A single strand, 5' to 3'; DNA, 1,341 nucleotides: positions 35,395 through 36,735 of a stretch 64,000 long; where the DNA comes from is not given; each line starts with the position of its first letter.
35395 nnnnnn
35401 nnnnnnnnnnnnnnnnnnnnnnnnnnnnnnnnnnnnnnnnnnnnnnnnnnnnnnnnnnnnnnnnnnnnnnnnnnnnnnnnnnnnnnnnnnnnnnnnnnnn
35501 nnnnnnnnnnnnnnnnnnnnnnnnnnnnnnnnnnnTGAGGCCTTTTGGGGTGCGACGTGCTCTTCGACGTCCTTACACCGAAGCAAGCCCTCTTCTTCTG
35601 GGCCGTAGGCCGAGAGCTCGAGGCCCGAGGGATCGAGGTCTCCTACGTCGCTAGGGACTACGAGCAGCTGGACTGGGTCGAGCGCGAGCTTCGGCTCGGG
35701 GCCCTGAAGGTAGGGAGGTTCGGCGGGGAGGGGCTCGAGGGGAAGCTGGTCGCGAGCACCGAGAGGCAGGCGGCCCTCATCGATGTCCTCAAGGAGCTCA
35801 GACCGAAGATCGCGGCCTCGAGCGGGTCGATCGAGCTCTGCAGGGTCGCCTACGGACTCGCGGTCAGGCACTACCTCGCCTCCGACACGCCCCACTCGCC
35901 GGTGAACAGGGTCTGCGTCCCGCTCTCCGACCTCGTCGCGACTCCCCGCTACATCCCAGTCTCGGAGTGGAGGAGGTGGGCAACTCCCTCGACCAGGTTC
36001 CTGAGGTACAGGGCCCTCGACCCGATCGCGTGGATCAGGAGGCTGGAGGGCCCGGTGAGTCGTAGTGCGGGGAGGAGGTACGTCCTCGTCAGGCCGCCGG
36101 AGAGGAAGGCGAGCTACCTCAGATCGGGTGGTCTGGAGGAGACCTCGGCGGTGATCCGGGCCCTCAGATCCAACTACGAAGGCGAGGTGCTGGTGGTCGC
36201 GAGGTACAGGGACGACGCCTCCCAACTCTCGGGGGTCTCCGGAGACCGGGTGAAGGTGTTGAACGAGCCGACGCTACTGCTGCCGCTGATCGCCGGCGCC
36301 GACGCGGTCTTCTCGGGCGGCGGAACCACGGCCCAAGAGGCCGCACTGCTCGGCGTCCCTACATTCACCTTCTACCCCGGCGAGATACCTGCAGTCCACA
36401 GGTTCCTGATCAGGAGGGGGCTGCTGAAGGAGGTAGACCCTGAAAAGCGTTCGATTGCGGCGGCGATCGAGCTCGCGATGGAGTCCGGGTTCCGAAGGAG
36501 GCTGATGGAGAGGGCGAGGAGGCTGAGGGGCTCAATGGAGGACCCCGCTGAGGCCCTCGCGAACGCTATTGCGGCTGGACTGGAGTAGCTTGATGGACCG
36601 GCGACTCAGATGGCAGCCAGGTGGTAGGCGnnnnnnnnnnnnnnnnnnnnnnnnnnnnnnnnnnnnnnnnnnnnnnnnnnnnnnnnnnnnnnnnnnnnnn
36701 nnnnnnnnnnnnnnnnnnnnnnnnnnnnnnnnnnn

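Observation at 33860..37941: Crenactin locus with non-canonical neighbours (Zn-ribbon, DUF354-like GT-B, PHP/Zn-ribbon) and no adjacent arcadin genes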

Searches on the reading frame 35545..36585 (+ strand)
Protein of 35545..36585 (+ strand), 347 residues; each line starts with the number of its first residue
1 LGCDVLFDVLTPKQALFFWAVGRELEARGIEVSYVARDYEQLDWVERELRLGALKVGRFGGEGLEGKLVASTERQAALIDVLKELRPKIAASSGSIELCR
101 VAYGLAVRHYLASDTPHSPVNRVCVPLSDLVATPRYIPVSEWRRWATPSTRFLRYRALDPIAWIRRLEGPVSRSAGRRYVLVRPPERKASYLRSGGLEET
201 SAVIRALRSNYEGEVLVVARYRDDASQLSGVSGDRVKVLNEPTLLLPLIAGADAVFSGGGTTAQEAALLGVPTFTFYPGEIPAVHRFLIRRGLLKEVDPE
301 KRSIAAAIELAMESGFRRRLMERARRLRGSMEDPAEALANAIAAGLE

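Call 3: search_protein_families(library=pfam, proteins=[window:35545-36585:+], max_evalue=0.01)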
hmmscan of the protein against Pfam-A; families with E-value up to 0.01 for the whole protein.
window:35545-36585:+ (347 aa): 1 family
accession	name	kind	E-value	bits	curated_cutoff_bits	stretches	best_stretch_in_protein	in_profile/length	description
PF04007.18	DUF354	-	1.5e-30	106.9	22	1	5-313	3-322/349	Protein of unknown function (DUF354)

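Call 4: search_protein_families(library=ncbifam, proteins=[window:35545-36585:+], max_evalue=0.01)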
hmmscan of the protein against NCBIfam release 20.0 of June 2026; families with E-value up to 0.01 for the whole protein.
window:35545-36585:+ (347 aa): 1 family
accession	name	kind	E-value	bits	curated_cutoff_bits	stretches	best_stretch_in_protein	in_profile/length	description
TIGR04396.2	surf_polysacc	subfamily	6.7e-05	22.2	125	1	220-289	238-301/427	surface carbohydrate biosynthesis protein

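Call 27: search_solved_structures(query=window:35545-36585:+, max_evalue=1)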
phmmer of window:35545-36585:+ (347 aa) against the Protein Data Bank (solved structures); distinct sequences matched with E-value up to 1: 1.
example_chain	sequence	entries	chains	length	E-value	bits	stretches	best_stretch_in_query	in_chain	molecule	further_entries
9wde_A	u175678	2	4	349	0.33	13.5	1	221-310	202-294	Processive diacylglycerol beta-glucosyltransferase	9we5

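Call 44: find_homologous_proteins(query=window:35545-36585:+, max_evalue=0.00001)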
Query window:35545-36585:+ (347 aa): 188 proteins with E <= 0.00001 among 8000 candidates; the best 120 are listed.
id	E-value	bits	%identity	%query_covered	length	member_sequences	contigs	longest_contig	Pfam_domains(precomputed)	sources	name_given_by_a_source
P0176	2.4e-222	755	100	100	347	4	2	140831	PF04007.18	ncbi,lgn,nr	ncbi:MAG: DUF354 domain-containing protein [Thaumarchaeota archaeon]|nr:DUF354 domain-containing pro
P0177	3.1e-193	660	89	95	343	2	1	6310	PF04007.18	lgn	-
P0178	1.9e-171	588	77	96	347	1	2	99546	PF04007.18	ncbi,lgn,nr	ncbi:MAG: DUF354 domain-containing protein [Thaumarchaeota archaeon]|nr:DUF354 domain-containing pro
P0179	2.6e-159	548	70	100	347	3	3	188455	PF04007.18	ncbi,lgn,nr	ncbi:MAG: DUF354 domain-containing protein [Nitrososphaerota archaeon]|nr:DUF354 domain-containing p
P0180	2.7e-126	440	59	97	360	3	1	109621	PF04007.18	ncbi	-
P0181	2.5e-124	433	61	97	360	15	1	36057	PF04007.18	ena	-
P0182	3.8e-124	432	61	98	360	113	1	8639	PF04007.18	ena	-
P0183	7.7e-120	418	60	98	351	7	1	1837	PF04007.18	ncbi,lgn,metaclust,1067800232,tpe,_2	metaclust:\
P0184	1.5e-119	417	61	97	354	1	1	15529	PF04007.18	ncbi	-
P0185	8.2e-96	339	51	99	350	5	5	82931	PF04007.18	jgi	jgi:predicted glycosyltransferase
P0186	4.4e-95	337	50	97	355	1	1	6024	PF04007.18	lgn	-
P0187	6.2e-95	336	47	99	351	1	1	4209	PF04007.18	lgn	-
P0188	4.0e-93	330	52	89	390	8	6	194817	PF04007.18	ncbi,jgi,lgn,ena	-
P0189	6.3e-93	330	50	99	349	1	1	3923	PF04007.18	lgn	-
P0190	2.9e-92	328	50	99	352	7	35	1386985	PF04007.18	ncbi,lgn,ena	ncbi:MAG: DUF354 domain-containing protein [Nitrososphaerota archaeon]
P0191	1.2e-91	326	50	98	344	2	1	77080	PF04007.18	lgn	-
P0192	3.3e-91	324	47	97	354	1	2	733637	PF04007.18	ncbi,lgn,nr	ncbi:MAG: DUF354 domain-containing protein [Aigarchaeota archaeon]|nr:DUF354 domain-containing prote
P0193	3.7e-91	324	49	99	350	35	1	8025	PF04007.18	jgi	jgi:predicted glycosyltransferase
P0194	4.8e-91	324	50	97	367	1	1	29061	PF04007.18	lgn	-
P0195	2.1e-90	322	49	99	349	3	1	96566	PF04007.18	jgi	jgi:hypothetical protein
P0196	3.8e-90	321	52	98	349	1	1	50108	PF04007.18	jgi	-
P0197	9.1e-89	316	48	99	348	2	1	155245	PF04007.18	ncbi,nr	ncbi:hypothetical protein HRbin02_00035 [Candidatus Calditenuaceae archaeon HR02]|nr:hypothetical pr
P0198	2.9e-88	315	44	99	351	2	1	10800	PF04007.18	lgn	-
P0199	3.8e-88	314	48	95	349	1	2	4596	PF04007.18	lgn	-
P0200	3.4e-87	311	48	99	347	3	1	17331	PF04007.18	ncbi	ncbi:MAG: DUF354 domain-containing protein [Nitrososphaerota archaeon]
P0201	1.5e-85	306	48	98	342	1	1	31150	PF04007.18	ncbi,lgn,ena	-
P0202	1.5e-60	223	39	97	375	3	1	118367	PF04007.18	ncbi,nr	ncbi:MAG: DUF354 domain-containing protein [Nitrososphaerota archaeon]|nr:DUF354 domain-containing p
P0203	8.7e-60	221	41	99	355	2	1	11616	PF04007.18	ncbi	ncbi:MAG: DUF354 domain-containing protein [Candidatus Caldarchaeum sp.]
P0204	3.3e-58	216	37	97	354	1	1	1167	PF04007.18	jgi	jgi:predicted glycosyltransferase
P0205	3.5e-58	216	38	97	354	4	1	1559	PF04007.18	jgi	jgi:predicted glycosyltransferase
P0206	6.6e-58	215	37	98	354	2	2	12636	PF04007.18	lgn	-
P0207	9.4e-58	214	40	98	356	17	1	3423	PF04007.18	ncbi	ncbi:MAG: DUF354 domain-containing protein [Candidatus Caldarchaeum sp.]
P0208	5.0e-57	212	38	95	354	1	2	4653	PF04007.18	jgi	jgi:predicted glycosyltransferase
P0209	9.8e-57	211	37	97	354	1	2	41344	PF04007.18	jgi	jgi:predicted glycosyltransferase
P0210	2.3e-56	210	39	99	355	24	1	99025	PF04007.18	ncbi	ncbi:MAG: DUF354 domain-containing protein [Candidatus Caldarchaeum sp.]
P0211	2.8e-56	209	37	97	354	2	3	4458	PF04007.18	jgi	jgi:predicted glycosyltransferase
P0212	1.2e-55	207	38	97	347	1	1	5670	PF04007.18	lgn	-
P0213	1.3e-55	207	41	95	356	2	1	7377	PF04007.18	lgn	-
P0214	1.3e-55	207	38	99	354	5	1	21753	PF04007.18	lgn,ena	-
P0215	2.4e-54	203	38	97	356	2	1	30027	PF04007.18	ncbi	ncbi:MAG: DUF354 domain-containing protein [Candidatus Caldarchaeales archaeon]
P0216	2.9e-54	203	38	95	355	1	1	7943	PF04007.18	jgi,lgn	jgi:predicted glycosyltransferase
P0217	2.0e-53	200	35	97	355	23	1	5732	PF04007.18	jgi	-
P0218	2.2e-53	200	38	85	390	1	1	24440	PF04007.18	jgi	-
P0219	3.4e-53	199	36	97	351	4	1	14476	PF04007.18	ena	-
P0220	3.7e-53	199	37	97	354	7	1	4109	PF04007.18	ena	-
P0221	4.8e-53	199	36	99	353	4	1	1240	PF04007.18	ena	-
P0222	5.7e-53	198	37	96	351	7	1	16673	PF04007.18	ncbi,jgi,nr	ncbi:MAG: DUF354 domain-containing protein [Thaumarchaeota archaeon]|nr:DUF354 domain-containing pro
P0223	6.0e-53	198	35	97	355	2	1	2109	PF04007.18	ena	-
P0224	6.3e-53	198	36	97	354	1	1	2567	PF04007.18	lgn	-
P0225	8.8e-53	198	37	96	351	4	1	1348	PF04007.18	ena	-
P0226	9.1e-53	198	35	97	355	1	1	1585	PF04007.18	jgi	-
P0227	1.3e-52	197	36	96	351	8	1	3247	PF04007.18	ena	-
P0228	1.5e-52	197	36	97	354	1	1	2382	PF04007.18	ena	-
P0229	1.6e-52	197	34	98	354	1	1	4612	PF04007.18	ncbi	-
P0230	1.9e-52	197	35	97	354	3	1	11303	PF04007.18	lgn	-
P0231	2.4e-52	196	36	96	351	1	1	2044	PF04007.18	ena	-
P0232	2.5e-52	196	38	100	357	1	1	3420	PF04007.18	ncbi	-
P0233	6.3e-52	195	38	97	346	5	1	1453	PF04007.18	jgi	jgi:predicted glycosyltransferase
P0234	6.3e-52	195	36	96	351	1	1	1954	PF04007.18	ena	-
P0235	7.5e-52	195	35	97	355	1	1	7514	PF04007.18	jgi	jgi:predicted glycosyltransferase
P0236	7.5e-52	195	38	99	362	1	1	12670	PF04007.18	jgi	-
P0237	7.6e-52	195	34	97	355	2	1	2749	PF04007.18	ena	-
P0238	1.1e-51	194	36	97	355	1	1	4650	PF04007.18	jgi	jgi:predicted glycosyltransferase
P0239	1.4e-51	194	35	97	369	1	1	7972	PF04007.18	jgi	jgi:predicted glycosyltransferase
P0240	1.6e-51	194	35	95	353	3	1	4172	PF04007.18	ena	-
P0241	1.8e-51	194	34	97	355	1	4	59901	PF04007.18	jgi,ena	jgi:predicted glycosyltransferase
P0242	2.9e-51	193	36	97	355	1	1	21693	PF04007.18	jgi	jgi:predicted glycosyltransferase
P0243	4.1e-51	192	36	95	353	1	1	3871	PF04007.18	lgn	-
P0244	4.4e-51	192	35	97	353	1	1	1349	PF04007.18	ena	-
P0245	4.6e-51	192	35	97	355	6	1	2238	PF04007.18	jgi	-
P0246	4.8e-51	192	35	97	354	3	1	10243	PF04007.18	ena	-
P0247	5.2e-51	192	34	97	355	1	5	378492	PF04007.18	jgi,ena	jgi:hypothetical protein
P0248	7.6e-51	191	36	95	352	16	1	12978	PF04007.18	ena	-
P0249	9.0e-51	191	34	97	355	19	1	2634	PF04007.18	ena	-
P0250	1.0e-50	191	38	97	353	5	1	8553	PF04007.18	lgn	-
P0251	1.2e-50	191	35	97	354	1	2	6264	PF04007.18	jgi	jgi:predicted glycosyltransferase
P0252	1.4e-50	191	36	97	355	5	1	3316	PF04007.18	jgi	-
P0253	1.9e-50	190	35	97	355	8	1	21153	PF04007.18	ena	-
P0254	2.7e-50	190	34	97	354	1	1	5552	PF04007.18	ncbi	-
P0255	3.1e-50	189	36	99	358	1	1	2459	PF04007.18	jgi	jgi:predicted glycosyltransferase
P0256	3.6e-50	189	35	97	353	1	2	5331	PF04007.18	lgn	-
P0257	4.7e-50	189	36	97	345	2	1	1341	PF04007.18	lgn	-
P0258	7.2e-50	188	34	97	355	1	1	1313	PF04007.18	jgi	jgi:predicted glycosyltransferase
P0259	8.2e-50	188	35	97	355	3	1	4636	PF04007.18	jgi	jgi:hypothetical protein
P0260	1.2e-49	188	35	97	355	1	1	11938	PF04007.18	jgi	jgi:hypothetical protein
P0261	1.3e-49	187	34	97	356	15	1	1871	PF04007.18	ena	-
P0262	2.2e-49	187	36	98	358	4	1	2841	PF04007.18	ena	-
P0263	2.4e-49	187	35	97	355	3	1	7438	PF04007.18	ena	-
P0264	4.1e-49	186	34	97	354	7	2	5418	PF04007.18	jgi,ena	-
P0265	4.1e-49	186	35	99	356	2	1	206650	PF04007.18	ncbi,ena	-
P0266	4.4e-49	186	34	97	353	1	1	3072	PF04007.18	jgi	-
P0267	7.0e-49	185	33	97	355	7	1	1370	PF04007.18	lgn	-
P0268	7.6e-49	185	37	97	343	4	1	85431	PF04007.18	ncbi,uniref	ncbi:DUF354 domain-containing protein [Nitrososphaera sp.]|uniref:DUF354 domain-containing protein n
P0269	8.6e-49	185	34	99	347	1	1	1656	PF04007.18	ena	-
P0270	1.6e-48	184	33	99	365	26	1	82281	PF04007.18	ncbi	ncbi:MAG: DUF354 domain-containing protein [Candidatus Baldrarchaeota archaeon]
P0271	1.9e-48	184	34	95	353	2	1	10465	PF04007.18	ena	-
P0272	2.5e-48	183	35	97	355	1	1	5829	PF04007.18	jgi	jgi:predicted glycosyltransferase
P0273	3.8e-48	183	34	97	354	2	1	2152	PF04007.18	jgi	jgi:predicted glycosyltransferase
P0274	4.4e-48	182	34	97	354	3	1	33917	PF04007.18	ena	-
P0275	7.5e-48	182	34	97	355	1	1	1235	PF04007.18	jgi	jgi:hypothetical protein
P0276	7.5e-48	182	34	97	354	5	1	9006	PF04007.18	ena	-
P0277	8.5e-48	181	38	97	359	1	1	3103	PF04007.18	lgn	-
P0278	1.0e-47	181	35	97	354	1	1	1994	PF04007.18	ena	-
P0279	1.2e-47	181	35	99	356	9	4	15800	PF00534.27,PF04007.18,PF13692.13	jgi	jgi:predicted glycosyltransferase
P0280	1.2e-47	181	33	96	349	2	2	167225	PF04007.18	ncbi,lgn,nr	ncbi:MAG: DUF354 domain-containing protein [Thaumarchaeota archaeon]|nr:DUF354 domain-containing pro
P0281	3.7e-47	179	33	97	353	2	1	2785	PF04007.18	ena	-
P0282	1.0e-46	178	33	98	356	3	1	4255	PF04007.18,PF13692.13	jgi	-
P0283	1.4e-46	177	32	98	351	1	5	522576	PF04007.18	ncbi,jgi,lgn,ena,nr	ncbi:MAG: DUF354 domain-containing protein [Thaumarchaeota archaeon]|nr:DUF354 domain-containing pro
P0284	1.5e-46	177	34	97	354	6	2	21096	PF04007.18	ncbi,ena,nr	ncbi:MAG TPA: DUF354 domain-containing protein [archaeon]|nr:DUF354 domain-containing protein [archa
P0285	3.1e-46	176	37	97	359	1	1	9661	PF04007.18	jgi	jgi:uncharacterized protein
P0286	3.2e-46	176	34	97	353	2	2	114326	PF04007.18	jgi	jgi:predicted glycosyltransferase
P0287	5.9e-46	175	35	97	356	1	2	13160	PF00534.27,PF04007.18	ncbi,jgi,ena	-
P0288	6.8e-46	175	32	97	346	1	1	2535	PF04007.18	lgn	-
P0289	1.5e-45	174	33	99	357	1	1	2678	PF04007.18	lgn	-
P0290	1.8e-45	174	34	98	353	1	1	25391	PF04007.18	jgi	-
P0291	1.9e-45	174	32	97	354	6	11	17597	PF00534.27,PF04007.18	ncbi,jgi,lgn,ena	ncbi:MAG TPA: DUF354 domain-containing protein [Nitrososphaerales archaeon]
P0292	2.9e-45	173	34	96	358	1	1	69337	PF04007.18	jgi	jgi:uncharacterized protein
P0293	3.0e-45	173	34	97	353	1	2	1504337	PF04007.18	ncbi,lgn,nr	ncbi:MAG: DUF354 domain-containing protein [archaeon]|nr:MAG: DUF354 domain-containing protein [arch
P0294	6.3e-45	172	32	99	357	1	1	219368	PF04007.18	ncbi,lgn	ncbi:MAG: DUF354 domain-containing protein [Candidatus Asgardarchaeia archaeon]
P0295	2.3e-44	170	35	97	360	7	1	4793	PF04007.18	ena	-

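Call 45: find_encoding_contigs(protein=P0210, flank=6000, max_places=1)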
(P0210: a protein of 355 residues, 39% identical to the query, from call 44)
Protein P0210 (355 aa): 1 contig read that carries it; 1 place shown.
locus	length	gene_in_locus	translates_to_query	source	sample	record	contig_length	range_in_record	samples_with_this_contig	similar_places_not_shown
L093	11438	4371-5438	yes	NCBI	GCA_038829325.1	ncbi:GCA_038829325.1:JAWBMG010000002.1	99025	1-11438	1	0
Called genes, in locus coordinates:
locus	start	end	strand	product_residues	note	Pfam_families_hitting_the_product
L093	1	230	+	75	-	?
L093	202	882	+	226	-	PF06745:ATPase, PF13401:AAA_22 (weak), PF24336:DUF7504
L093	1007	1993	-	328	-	PF01408:GFO_IDH_MocA, PF03447:NAD_binding_3 (faint), PF02894:GFO_IDH_MocA_C, PF22725:GFO_IDH_MocA_C3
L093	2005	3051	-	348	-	-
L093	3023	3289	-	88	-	-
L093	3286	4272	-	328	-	PF00953:Glycos_transf_4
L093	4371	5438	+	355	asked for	PF04007:DUF354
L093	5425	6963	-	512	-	-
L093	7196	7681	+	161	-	PF01025:GrpE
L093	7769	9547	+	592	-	PF00012:HSP70, PF06723:MreB_Mbl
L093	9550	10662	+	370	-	PF00226:DnaJ, PF01556:DnaJ_C, PF00684:DnaJ_CXXCXGXG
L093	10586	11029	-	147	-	PF04038:DHNA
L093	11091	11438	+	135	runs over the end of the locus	-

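Call 46: find_encoding_contigs(protein=P0268, flank=6000, max_places=1)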
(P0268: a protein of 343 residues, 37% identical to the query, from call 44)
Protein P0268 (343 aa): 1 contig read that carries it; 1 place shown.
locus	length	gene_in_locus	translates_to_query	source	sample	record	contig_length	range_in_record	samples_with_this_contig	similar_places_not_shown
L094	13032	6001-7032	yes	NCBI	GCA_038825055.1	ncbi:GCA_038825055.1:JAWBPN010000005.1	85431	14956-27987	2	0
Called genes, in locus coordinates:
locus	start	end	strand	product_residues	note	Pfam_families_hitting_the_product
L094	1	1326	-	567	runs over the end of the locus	PF23545:Zn_ribbon_HMPTM, PF04055:Radical_SAM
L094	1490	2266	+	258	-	PF01978:TrmB, PF09339:HTH_IclR (faint), PF11495:TrmB_EBD_N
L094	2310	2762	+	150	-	PF01325:Fe_dep_repress, PF02742:Fe_dep_repr_C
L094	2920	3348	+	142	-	-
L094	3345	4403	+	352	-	PF26356:Pelota_N, PF03465:eRF1_3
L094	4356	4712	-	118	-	PF03091:CutA1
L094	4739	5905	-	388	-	-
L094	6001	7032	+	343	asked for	PF04007:DUF354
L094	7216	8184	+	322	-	PF00389:2-Hacid_dh, PF02826:2-Hacid_dh_C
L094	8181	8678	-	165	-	PF25084:LbH_EIF2B (weak), PF25087:GMPPB_C (faint), PF00132:Hexapep, PF14602:Hexapep_2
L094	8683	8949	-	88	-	PF03966:Trm112p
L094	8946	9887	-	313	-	PF01408:GFO_IDH_MocA, PF22725:GFO_IDH_MocA_C3, PF02894:GFO_IDH_MocA_C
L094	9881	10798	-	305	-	PF01063:Aminotran_4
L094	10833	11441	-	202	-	-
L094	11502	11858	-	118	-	PF01918:Alba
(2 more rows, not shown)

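Call 47: find_encoding_contigs(protein=P0294, flank=6000, max_places=1)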
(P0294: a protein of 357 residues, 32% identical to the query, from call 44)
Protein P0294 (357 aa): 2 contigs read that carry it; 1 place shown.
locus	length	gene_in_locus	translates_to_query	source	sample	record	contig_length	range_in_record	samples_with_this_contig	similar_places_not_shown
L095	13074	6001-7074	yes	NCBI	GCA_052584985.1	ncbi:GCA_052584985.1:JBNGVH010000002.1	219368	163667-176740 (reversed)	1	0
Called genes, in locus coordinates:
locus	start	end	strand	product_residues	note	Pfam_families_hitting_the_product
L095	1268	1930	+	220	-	PF01592:NifU_N, PF01883:FeS_assembly_P (weak)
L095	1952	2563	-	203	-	PF00025:Arf (weak), PF00071:Ras, PF08477:Roc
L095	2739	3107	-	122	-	-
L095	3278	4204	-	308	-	-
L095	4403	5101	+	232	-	PF13483:Lactamase_B_3, PF12706:Lactamase_B_2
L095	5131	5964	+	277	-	PF01513:NAD_kinase, PF20143:NAD_kinase_C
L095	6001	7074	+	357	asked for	PF04007:DUF354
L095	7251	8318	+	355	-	PF04389:Peptidase_M28 (faint), PF05343:Peptidase_M42, PF01546:Peptidase_M20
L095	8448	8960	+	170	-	-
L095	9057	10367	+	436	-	PF01266:DAO (faint), PF01593:Amino_oxidase, PF13450:NAD_binding_8, PF01593:Amino_oxidase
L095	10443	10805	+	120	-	-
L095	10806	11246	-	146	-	PF08211:dCMP_cyt_deam_2, PF00383:dCMP_cyt_deam_1, PF26947:CDL (weak)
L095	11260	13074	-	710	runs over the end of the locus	PF01074:Glyco_hydro_38N, PF03065:Glyco_hydro_57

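Call 67: predict_structure(alignment_id=A3)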
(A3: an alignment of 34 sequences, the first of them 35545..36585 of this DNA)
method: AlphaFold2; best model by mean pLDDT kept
length: 347 residues; sequences in the alignment: 34
mean_pLDDT: 92.2   pTM: 0.91
mean pLDDT of the five models: 92.2, 91.8, 91.7, 91.4, 91.2
residues with pLDDT >= 90: 267; 70-90: 65; 50-70: 10; < 50: 5
segments of 3 or more residues with pLDDT < 50: 170-173
pLDDT, mean of each block of 10 residues (from residue 1): 93 95 98 95 86 92 88 97 98 96 98 91 96 95 93 97 82 67 85 78 94 93 86 84 90 94 97 94 95 96 96 97 97 98 97
secondary structure, 60 per line:
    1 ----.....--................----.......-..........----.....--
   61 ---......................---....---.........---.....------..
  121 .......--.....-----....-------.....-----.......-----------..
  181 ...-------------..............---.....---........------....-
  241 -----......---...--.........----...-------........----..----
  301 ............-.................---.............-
elements in order: E5-9 H12-27 E32-38 H40-49 E54-58 H64-85 E89-92 H96-104 E108-112 H119-127 E130-134 H140-143 E151-155 H161-167 E179-183 H197-210 E214-218 H222-229 E236-239 H246-251 E255-257 H260-268 E273-275 H283-290 H301-312 H314-330 H334-346
